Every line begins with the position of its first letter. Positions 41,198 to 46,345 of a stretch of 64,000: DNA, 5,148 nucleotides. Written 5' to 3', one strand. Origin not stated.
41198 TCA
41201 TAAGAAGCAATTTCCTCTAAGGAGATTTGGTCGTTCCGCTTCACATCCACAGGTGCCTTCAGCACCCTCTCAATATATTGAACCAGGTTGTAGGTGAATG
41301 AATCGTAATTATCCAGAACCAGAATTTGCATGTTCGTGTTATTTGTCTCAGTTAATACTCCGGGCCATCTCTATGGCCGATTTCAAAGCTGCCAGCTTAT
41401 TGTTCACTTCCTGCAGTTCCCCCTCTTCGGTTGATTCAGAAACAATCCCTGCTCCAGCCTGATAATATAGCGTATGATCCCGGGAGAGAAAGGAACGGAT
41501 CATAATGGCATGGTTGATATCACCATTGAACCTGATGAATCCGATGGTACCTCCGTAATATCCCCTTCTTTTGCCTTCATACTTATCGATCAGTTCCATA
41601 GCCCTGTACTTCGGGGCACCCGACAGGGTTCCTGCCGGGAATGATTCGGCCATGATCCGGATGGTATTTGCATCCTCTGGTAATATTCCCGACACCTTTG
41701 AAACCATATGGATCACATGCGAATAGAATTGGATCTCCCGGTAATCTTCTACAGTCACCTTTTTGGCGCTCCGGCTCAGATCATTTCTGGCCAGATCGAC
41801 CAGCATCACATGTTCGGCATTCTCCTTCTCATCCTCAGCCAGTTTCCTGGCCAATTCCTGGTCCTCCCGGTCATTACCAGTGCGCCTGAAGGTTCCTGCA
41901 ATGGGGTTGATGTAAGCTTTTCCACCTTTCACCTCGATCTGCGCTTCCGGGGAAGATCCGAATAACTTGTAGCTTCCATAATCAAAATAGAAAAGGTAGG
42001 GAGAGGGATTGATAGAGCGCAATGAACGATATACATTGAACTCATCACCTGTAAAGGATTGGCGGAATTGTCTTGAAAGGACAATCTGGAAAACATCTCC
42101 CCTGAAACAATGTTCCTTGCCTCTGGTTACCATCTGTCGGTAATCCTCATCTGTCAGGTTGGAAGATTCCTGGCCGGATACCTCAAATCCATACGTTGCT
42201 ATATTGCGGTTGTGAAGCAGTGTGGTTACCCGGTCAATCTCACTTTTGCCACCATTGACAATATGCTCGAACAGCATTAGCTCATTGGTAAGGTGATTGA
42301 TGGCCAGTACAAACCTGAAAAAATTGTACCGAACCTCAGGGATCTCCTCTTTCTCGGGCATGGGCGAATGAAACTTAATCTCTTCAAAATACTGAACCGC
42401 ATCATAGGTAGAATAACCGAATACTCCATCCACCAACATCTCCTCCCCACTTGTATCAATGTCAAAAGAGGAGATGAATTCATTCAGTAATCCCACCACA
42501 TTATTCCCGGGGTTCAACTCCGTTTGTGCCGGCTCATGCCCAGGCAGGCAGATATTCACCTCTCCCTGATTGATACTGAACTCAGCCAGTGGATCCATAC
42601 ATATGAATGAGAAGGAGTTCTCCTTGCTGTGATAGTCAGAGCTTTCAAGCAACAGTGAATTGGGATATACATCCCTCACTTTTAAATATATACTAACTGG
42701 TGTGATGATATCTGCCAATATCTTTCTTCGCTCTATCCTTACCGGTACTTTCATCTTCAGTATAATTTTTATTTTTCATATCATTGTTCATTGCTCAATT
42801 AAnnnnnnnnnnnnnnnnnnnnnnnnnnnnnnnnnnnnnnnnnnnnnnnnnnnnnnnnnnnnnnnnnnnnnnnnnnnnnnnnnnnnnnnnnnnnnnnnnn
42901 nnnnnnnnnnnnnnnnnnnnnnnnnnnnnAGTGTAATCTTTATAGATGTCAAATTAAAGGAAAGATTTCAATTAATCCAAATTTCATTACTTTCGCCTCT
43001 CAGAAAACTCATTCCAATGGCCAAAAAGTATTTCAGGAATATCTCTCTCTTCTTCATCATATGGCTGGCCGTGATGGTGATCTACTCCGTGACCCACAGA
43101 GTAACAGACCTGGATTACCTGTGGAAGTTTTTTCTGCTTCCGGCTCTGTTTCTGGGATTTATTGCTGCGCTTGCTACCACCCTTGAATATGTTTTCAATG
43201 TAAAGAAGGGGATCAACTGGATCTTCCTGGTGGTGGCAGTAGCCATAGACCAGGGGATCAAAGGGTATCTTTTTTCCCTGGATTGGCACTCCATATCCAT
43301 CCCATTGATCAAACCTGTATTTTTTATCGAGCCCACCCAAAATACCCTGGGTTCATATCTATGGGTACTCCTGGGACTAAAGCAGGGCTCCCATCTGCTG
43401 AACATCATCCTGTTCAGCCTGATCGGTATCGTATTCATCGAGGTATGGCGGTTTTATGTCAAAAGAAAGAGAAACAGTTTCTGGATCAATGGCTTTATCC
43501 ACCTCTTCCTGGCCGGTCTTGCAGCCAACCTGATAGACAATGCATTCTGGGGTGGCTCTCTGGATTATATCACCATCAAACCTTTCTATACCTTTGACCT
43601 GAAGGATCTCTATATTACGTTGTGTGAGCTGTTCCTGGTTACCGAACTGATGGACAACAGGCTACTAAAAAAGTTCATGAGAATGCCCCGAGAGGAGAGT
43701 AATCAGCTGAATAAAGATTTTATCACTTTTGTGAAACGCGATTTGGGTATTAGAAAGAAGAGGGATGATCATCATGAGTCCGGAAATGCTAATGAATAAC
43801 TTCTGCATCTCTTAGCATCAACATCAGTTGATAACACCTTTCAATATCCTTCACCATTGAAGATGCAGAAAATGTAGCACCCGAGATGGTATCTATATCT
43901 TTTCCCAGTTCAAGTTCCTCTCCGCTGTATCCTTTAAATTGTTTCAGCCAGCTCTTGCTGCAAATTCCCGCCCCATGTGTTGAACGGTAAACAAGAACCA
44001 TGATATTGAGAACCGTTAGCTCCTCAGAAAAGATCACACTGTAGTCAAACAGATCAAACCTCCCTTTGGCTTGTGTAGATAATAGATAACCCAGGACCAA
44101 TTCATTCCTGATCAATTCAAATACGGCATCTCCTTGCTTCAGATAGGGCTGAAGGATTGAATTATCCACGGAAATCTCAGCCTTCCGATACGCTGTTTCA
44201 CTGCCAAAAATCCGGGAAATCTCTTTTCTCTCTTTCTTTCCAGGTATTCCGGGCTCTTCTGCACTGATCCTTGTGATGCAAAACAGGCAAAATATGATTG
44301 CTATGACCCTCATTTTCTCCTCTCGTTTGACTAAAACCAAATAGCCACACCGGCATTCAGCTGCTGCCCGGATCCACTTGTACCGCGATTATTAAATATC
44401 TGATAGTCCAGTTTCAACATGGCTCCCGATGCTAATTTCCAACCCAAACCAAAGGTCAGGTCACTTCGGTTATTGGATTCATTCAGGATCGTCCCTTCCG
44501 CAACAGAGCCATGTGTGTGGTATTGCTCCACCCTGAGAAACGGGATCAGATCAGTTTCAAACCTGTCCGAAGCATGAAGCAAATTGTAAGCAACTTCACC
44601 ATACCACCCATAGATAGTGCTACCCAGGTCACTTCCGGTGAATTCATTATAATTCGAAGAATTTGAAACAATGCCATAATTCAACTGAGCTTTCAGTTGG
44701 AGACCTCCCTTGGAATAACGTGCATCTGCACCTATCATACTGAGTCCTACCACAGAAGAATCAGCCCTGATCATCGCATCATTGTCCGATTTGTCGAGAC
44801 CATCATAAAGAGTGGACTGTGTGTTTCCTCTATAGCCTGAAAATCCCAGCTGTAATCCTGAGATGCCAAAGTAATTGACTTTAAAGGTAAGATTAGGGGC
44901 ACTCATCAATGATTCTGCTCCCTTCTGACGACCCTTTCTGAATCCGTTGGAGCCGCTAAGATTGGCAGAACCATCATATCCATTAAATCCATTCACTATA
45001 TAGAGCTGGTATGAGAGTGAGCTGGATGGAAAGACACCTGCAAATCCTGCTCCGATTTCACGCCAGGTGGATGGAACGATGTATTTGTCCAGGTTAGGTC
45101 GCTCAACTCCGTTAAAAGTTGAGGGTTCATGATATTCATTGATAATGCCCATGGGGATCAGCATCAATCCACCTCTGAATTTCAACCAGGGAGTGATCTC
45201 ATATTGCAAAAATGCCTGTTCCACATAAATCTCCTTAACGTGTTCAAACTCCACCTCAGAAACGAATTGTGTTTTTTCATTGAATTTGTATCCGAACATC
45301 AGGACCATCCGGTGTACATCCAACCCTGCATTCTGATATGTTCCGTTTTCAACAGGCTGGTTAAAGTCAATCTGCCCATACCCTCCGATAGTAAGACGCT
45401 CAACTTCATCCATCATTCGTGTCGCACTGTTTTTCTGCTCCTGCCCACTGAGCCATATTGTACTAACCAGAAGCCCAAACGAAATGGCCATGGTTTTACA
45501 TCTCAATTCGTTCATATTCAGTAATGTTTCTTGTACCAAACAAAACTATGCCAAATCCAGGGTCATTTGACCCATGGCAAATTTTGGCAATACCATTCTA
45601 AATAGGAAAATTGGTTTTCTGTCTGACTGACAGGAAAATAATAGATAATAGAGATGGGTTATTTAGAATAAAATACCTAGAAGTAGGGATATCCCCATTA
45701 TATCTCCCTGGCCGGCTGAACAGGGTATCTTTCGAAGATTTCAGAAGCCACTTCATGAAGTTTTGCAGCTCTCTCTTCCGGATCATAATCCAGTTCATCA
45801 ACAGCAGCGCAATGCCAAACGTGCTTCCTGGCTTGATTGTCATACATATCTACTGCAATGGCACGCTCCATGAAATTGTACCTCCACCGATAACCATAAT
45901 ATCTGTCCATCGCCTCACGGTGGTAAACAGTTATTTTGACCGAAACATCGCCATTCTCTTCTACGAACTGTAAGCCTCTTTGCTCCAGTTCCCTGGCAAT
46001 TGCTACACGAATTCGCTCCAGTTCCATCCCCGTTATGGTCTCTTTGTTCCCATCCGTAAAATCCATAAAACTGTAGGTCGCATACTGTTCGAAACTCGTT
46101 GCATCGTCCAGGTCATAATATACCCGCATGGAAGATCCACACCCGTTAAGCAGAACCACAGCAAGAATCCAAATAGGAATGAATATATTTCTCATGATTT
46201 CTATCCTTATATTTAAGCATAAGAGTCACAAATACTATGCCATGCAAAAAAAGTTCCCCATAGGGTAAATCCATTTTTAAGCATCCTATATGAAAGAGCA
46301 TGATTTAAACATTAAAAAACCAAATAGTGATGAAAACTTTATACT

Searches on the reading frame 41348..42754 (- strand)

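Call 70: search_protein_families(library=pfam, proteins=[window:41348-42754:-], max_evalue=0.00001)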
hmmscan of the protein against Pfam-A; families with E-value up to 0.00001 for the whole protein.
window:41348-42754:- (468 aa): 2 families
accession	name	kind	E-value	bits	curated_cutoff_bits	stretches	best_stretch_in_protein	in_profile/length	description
PF00425.24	Chorismate_bind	-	2.6e-78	263.6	27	1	202-453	2-257/257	chorismate binding enzyme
PF04715.19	Anth_synt_I_N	-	1.7e-24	87.1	23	1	15-161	1-140/140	Anthranilate synthase component I, N terminal region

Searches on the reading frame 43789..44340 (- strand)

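Call 3: search_protein_families(library=pfam, proteins=[window:43789-44340:-], max_evalue=0.1)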
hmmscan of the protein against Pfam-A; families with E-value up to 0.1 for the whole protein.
window:43789-44340:- (183 aa): 1 family
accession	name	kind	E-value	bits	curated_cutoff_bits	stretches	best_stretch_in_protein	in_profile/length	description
PF04205.19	FMN_bind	-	4.6e-05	24.4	22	1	102-170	10-76/77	FMN-binding domain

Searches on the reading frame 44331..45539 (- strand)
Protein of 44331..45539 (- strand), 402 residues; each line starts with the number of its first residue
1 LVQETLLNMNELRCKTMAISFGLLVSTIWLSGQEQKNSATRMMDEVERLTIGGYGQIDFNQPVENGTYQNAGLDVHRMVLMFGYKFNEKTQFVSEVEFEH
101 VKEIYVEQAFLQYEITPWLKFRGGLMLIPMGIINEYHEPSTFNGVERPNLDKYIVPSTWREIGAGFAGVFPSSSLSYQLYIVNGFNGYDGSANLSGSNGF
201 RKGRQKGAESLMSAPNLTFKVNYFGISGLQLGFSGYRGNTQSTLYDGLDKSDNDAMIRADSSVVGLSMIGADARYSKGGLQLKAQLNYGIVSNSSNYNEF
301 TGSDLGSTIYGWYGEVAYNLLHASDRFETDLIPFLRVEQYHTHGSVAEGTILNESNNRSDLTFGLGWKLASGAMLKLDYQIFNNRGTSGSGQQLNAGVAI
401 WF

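Call 3: search_protein_families(library=pfam, proteins=[window:44331-45539:-], max_evalue=0.1)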
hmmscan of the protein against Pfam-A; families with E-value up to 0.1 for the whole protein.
window:44331-45539:- (402 aa): 1 family
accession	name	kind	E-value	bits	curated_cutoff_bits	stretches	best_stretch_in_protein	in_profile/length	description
PF07396.17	Porin_O_P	-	0.01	15.6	20.9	1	54-195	6-143/370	Phosphate-selective porin O and P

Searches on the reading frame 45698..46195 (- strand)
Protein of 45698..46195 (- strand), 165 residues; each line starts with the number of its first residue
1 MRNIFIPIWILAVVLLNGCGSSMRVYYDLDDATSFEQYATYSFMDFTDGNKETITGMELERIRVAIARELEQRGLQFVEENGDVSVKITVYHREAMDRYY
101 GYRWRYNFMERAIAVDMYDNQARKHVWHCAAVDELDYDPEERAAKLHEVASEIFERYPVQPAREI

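Call 3: search_protein_families(library=pfam, proteins=[window:45698-46195:-], max_evalue=0.1)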
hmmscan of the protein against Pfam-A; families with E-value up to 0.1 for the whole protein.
window:45698-46195:- (165 aa): 1 family
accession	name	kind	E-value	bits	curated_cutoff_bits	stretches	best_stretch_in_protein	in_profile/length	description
PF13590.11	DUF4136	-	1.1e-25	91.2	32.8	1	25-159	1-152/152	Domain of unknown function (DUF4136)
